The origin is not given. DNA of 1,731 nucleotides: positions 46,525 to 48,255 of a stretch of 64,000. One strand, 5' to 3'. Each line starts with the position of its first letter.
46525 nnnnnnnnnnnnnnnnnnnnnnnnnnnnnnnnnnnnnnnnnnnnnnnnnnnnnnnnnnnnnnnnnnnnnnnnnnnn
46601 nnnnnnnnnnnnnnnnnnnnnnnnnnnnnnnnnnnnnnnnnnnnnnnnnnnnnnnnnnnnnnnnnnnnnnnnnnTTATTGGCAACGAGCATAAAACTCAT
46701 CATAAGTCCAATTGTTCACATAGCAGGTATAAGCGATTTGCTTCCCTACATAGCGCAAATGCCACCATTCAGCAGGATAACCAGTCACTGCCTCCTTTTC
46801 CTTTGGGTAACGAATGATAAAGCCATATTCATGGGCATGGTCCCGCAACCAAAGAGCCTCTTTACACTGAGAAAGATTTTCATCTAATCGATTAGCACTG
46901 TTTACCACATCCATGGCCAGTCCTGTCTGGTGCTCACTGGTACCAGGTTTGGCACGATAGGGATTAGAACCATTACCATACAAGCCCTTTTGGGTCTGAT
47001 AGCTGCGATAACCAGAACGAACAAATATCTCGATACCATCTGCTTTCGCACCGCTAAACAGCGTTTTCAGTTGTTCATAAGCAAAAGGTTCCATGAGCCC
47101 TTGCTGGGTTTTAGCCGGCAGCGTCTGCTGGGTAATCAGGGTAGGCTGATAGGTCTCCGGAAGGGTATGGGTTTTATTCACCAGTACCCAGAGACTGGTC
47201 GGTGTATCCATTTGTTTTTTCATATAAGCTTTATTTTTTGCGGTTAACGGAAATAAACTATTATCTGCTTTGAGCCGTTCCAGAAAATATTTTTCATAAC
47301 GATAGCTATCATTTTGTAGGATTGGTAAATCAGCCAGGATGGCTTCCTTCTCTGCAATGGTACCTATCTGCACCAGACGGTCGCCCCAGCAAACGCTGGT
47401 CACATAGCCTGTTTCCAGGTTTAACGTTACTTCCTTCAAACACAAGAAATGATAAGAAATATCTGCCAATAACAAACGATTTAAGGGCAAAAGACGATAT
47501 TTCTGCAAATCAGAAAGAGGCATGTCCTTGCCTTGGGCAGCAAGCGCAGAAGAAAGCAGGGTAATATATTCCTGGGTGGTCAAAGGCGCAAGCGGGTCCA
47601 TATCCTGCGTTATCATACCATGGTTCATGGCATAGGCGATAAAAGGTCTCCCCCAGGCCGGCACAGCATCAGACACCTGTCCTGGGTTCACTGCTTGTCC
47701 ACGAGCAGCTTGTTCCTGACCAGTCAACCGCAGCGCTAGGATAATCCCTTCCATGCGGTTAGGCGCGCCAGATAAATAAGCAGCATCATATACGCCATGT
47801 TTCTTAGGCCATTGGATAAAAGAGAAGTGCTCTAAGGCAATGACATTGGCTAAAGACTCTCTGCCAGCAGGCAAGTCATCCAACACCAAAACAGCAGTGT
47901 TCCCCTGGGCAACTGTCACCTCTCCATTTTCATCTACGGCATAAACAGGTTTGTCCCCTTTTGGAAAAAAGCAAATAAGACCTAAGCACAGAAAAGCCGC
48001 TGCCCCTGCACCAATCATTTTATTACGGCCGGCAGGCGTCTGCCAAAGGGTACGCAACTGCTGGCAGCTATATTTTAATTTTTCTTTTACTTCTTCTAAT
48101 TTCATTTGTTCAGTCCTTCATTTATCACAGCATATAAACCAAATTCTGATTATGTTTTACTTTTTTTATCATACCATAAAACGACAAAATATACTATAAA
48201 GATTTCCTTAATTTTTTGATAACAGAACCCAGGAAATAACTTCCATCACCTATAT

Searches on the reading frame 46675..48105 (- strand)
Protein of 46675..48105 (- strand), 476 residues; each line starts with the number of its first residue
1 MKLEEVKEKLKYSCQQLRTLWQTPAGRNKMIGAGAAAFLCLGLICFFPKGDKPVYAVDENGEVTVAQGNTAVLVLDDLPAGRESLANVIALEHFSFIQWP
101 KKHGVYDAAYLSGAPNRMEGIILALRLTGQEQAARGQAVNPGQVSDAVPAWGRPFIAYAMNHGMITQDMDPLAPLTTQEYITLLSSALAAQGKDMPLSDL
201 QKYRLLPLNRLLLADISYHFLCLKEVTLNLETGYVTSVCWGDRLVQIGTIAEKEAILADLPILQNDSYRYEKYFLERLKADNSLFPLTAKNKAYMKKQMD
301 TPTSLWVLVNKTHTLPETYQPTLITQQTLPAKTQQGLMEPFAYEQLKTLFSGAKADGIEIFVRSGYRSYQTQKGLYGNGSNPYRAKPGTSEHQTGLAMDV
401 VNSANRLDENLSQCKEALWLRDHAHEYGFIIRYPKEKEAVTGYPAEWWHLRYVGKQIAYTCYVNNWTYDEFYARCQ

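Call 70: search_protein_families(library=pfam, max_evalue=0.000001, proteins=[window:46675-48105:-])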
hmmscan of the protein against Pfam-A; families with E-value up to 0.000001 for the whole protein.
window:46675-48105:- (476 aa): 1 family
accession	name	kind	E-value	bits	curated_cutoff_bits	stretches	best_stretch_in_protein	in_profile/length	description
PF02557.22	VanY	-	1.4e-33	115.9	25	1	338-455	4-132/132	D-alanyl-D-alanine carboxypeptidase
